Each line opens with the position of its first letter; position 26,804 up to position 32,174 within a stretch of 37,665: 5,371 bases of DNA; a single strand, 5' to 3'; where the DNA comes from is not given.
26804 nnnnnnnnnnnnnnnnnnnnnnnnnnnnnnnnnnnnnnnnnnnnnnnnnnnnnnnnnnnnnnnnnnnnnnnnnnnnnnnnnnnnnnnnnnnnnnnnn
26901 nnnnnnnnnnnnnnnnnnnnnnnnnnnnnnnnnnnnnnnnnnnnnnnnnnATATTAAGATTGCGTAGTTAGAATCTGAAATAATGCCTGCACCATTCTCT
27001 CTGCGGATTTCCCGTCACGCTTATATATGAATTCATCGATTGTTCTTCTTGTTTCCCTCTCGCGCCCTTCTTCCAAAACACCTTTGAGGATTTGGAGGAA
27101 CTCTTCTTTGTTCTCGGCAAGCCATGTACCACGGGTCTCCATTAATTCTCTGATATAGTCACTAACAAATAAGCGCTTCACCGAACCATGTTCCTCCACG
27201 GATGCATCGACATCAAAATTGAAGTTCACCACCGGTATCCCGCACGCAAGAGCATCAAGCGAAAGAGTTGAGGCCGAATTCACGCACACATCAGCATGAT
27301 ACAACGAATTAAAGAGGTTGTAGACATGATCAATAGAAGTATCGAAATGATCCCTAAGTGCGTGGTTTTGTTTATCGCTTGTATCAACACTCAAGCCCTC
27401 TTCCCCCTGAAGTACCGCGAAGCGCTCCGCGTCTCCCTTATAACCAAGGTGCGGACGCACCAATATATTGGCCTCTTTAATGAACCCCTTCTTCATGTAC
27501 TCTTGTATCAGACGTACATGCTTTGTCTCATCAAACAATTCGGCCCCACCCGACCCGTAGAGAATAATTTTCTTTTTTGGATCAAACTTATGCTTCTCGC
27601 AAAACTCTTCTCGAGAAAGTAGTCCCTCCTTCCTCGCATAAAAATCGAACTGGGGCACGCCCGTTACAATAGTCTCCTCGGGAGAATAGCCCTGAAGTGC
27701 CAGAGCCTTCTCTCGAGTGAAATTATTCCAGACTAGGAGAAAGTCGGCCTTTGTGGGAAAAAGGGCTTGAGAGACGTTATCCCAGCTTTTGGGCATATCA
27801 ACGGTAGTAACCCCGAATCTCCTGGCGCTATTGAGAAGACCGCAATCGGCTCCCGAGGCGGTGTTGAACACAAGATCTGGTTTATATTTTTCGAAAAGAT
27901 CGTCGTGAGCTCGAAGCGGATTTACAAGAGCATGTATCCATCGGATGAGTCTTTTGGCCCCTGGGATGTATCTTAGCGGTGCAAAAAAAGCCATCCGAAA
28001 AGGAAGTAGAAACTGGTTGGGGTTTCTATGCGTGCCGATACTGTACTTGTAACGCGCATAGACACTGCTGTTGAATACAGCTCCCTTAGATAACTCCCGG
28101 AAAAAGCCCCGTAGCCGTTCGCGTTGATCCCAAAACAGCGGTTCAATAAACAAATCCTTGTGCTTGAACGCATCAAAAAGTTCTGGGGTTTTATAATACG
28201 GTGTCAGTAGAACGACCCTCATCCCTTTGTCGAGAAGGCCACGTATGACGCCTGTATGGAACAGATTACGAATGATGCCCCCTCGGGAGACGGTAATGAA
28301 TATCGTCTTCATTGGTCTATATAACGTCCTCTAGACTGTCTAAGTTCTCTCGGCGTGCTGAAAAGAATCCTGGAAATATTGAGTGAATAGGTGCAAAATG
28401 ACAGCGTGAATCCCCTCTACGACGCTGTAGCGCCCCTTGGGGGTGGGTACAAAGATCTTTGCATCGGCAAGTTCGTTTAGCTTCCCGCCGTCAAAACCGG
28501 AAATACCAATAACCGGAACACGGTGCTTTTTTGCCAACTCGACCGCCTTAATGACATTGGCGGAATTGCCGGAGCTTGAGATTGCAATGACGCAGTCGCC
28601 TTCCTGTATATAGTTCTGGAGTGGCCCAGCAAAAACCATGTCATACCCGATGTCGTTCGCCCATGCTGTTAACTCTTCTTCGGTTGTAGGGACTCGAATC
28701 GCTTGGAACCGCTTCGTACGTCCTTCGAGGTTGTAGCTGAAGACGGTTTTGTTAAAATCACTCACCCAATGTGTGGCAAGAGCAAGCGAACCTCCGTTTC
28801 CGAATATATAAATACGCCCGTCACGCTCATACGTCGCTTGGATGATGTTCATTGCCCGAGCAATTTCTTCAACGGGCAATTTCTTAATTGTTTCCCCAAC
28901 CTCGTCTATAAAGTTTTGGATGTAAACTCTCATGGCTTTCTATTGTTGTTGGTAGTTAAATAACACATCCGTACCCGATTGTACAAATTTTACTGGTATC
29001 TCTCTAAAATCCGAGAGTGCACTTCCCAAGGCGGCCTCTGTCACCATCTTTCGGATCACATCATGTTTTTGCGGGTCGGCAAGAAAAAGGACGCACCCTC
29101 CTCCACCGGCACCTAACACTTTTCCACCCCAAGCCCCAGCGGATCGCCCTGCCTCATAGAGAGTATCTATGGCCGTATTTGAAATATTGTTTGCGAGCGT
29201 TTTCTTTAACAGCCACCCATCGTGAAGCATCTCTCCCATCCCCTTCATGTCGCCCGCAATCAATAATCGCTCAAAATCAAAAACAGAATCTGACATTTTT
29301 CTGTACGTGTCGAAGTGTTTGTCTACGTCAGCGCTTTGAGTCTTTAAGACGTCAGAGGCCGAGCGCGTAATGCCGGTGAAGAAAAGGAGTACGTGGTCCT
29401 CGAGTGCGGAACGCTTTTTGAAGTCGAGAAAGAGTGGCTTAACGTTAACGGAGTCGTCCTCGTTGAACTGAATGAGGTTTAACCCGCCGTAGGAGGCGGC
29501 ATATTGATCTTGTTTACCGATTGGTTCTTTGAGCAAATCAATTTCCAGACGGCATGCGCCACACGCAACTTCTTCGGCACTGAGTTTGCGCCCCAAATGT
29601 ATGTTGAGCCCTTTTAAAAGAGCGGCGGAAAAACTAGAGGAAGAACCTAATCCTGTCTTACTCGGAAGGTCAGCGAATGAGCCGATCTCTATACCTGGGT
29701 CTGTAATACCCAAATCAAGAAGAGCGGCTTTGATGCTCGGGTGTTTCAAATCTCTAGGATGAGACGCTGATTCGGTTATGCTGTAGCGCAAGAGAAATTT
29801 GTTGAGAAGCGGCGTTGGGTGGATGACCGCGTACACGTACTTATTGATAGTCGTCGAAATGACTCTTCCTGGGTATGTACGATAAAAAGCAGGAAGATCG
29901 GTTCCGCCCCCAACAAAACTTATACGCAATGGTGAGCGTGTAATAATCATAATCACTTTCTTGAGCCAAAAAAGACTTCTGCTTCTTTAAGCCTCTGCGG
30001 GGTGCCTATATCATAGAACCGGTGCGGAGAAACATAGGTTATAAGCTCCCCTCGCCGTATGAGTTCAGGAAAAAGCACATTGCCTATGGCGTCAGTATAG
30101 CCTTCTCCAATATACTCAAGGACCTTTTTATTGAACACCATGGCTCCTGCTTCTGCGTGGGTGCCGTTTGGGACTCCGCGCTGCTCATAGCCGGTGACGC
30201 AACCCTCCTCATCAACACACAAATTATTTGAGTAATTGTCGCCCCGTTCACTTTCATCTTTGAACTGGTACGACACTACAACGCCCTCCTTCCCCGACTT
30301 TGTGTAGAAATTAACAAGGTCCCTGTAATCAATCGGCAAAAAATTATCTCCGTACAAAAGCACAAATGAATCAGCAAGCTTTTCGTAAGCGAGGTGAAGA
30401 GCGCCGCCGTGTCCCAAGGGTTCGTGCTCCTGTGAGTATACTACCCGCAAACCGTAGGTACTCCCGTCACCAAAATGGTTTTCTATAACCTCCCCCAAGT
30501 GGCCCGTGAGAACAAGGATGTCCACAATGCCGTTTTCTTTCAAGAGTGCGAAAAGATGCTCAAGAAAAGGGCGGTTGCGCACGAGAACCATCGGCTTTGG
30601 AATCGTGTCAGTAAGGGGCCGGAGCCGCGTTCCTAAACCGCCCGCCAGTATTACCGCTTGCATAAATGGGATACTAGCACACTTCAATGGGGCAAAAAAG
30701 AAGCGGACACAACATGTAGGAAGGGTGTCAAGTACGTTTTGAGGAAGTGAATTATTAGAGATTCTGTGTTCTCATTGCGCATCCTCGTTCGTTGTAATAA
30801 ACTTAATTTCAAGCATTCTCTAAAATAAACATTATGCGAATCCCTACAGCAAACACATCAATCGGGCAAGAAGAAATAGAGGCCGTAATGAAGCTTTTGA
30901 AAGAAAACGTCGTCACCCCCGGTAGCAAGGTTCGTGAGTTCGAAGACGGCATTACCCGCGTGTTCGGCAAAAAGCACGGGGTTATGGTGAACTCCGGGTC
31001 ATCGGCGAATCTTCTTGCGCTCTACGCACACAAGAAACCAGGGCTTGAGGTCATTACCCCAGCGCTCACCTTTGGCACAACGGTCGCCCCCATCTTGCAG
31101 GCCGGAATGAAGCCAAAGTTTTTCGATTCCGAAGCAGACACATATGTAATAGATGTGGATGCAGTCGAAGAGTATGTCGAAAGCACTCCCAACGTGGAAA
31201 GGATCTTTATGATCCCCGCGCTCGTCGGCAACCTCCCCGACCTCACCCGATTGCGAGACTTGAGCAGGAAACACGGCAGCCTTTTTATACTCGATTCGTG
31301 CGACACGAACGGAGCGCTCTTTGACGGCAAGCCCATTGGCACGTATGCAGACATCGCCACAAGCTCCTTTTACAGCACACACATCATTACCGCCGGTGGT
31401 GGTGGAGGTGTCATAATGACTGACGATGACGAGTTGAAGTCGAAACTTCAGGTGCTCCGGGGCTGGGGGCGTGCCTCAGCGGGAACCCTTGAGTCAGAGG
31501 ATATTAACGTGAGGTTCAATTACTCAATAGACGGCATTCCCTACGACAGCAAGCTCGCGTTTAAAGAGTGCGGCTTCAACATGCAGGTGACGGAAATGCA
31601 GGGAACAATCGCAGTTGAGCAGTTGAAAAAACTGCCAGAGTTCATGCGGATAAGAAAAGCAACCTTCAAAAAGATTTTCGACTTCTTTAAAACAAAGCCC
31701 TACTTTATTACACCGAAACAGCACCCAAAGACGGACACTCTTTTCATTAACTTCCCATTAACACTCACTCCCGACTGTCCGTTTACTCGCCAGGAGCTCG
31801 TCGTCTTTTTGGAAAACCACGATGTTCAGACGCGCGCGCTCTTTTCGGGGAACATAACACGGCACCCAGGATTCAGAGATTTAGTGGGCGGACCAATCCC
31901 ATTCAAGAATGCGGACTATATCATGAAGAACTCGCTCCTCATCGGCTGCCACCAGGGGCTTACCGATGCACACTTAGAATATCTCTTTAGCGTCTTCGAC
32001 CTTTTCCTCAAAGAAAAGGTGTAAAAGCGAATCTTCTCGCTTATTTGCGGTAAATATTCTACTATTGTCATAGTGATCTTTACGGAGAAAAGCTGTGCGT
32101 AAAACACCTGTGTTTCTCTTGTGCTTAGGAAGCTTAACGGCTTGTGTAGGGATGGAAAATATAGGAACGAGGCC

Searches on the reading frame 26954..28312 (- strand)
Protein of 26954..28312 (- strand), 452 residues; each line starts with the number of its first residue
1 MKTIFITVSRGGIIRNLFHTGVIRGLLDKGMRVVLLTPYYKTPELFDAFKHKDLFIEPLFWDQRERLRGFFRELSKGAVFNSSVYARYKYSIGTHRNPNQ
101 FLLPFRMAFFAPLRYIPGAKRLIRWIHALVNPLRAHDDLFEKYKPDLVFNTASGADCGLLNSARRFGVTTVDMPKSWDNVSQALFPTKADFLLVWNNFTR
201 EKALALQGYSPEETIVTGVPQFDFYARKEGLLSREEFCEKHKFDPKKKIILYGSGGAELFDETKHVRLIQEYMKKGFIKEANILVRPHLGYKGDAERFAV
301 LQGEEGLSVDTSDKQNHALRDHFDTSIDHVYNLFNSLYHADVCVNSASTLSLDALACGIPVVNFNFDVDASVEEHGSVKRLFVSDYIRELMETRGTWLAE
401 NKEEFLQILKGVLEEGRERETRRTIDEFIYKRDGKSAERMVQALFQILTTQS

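Call 5: search_protein_families(library=pfam, proteins=[window:26954-28312:-], max_evalue=0.001)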
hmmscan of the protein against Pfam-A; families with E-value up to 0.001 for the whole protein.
window:26954-28312:- (452 aa): 1 family
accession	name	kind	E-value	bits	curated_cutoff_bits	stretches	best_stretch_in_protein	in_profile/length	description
PF04464.20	Glyphos_transf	-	2.5e-09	37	22.1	1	182-445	128-366/367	CDP-Glycerol:Poly(glycerophosphate) glycerophosphotransferase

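Call 20: search_protein_families(library=ncbifam, proteins=[window:26954-28312:-], max_evalue=0.00001)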
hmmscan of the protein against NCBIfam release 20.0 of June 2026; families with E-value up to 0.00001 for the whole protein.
window:26954-28312:- (452 aa): 2 families
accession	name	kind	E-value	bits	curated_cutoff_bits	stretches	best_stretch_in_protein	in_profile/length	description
NF046086.1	BFO_1060_trans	domain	7.9e-16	58.1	200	1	189-274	105-189/365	BFO_1060 family glycosyltransferase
TIGR04396.2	surf_polysacc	subfamily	2.7e-07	30.1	125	0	324-450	248-365/427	surface carbohydrate biosynthesis protein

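Call 64: search_solved_structures(query=window:26954-28312:-, max_evalue=1)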
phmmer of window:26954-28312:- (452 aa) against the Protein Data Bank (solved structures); distinct sequences matched with E-value up to 1: 16.
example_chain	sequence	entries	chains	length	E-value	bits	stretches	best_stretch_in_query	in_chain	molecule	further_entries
6tuh_A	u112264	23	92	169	0.062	15.6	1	100-147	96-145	Tyrosine-protein kinase BTK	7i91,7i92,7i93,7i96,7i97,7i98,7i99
6tvn_A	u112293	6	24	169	0.095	15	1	100-146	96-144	Tyrosine-protein kinase BTK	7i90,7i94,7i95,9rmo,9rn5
4y94_B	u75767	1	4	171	0.11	14.7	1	100-146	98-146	Non-specific protein-tyrosine kinase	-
1bwn_A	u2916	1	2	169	0.11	14.7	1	100-146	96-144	BRUTON'S TYROSINE KINASE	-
1b55_A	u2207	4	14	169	0.12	14.7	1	100-146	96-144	TYROSINE-PROTEIN KINASE BTK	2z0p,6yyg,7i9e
1btk_A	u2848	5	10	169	0.12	14.7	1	100-146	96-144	BRUTON'S TYROSINE KINASE | Tyrosine-protein kinase BTK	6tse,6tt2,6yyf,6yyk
8v04_A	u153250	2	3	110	0.19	14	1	324-367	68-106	Transmembrane protease serine 2 non-catalytic chain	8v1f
9e83_A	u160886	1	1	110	0.22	13.7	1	324-367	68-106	Transmembrane protease serine 2 non-catalytic chain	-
4y93_A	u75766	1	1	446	0.24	13.7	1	100-146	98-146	Non-specific protein-tyrosine kinase,Non-specific protein-tyrosine kinase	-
8s93_A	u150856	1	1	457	0.25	13.6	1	100-146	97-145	Tyrosine-protein kinase BTK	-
7xyd_A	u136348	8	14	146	0.43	12.8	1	324-366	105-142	Transmembrane protease serine 2 catalytic chain | Transmembrane protease serine 2 non-catalytic chain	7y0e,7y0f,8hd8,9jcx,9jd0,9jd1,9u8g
8gmb_A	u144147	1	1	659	0.55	12.5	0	100-146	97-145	Tyrosine-protein kinase BTK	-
8y7x_x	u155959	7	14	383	0.77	12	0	325-370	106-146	Transmembrane protease serine 2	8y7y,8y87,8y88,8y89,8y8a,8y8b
7meq_A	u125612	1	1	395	0.8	11.9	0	325-370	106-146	Transmembrane protease serine 2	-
9k3t_A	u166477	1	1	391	0.85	11.8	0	325-369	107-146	Transmembrane protease serine 2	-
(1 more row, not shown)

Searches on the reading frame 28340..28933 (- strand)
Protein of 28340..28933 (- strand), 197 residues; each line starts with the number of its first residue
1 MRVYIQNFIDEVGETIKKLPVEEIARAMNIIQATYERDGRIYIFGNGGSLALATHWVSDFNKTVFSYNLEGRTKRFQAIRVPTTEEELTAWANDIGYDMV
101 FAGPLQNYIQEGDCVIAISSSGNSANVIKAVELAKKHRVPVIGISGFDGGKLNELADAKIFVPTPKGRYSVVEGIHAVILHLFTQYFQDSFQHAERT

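Call 5: search_protein_families(library=pfam, proteins=[window:28340-28933:-], max_evalue=0.001)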
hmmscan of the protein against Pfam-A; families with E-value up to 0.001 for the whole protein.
window:28340-28933:- (197 aa): 2 families
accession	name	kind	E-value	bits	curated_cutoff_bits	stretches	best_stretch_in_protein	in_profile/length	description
PF13580.11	SIS_2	-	5e-18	65.9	27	1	11-146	8-138/138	SIS domain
PF01380.27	SIS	-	8.7e-11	42.2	25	1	108-168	50-110/131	SIS domain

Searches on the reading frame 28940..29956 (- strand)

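Call 5: search_protein_families(library=pfam, proteins=[window:28940-29956:-], max_evalue=0.001)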
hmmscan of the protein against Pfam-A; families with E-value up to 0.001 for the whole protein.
window:28940-29956:- (338 aa): 2 families
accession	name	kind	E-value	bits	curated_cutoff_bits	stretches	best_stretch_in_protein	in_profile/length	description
PF00288.32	GHMP_kinases_N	-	1.2e-13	51.5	22.3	1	82-158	14-87/87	GHMP kinases N terminal domain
PF08544.19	GHMP_kinases_C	-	1.9e-11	44.6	21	1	230-304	3-78/85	GHMP kinases C terminal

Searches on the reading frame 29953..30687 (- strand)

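Call 5: search_protein_families(library=pfam, proteins=[window:29953-30687:-], max_evalue=0.001)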
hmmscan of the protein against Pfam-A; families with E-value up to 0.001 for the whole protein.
window:29953-30687:- (244 aa): 2 families
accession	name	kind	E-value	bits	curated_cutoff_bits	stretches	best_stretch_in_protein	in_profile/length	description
PF00483.29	NTP_transferase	-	2e-26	93.5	21.2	1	11-238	2-240/245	Nucleotidyl transferase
PF12804.13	NTP_transf_3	-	3.4e-12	47.3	27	1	11-143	1-126/160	MobA-like NTP transferase domain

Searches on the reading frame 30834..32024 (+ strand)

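Call 5: search_protein_families(library=pfam, proteins=[window:30834-32024:+], max_evalue=0.001)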
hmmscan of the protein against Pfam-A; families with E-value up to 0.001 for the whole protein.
window:30834-32024:+ (396 aa): 3 families
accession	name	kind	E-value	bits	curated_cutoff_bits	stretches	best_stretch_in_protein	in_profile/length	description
PF01041.23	DegT_DnrJ_EryC1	-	2.1e-70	238.2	19.8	1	10-384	3-355/360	DegT/DnrJ/EryC1/StrS aminotransferase family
PF01212.27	Beta_elim_lyase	-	2.2e-07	31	27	1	31-178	32-196/288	Beta-eliminating lyase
PF01053.26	Cys_Met_Meta_PP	-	4.9e-06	25.8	27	1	34-208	55-225/381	Cys/Met metabolism PLP-dependent enzyme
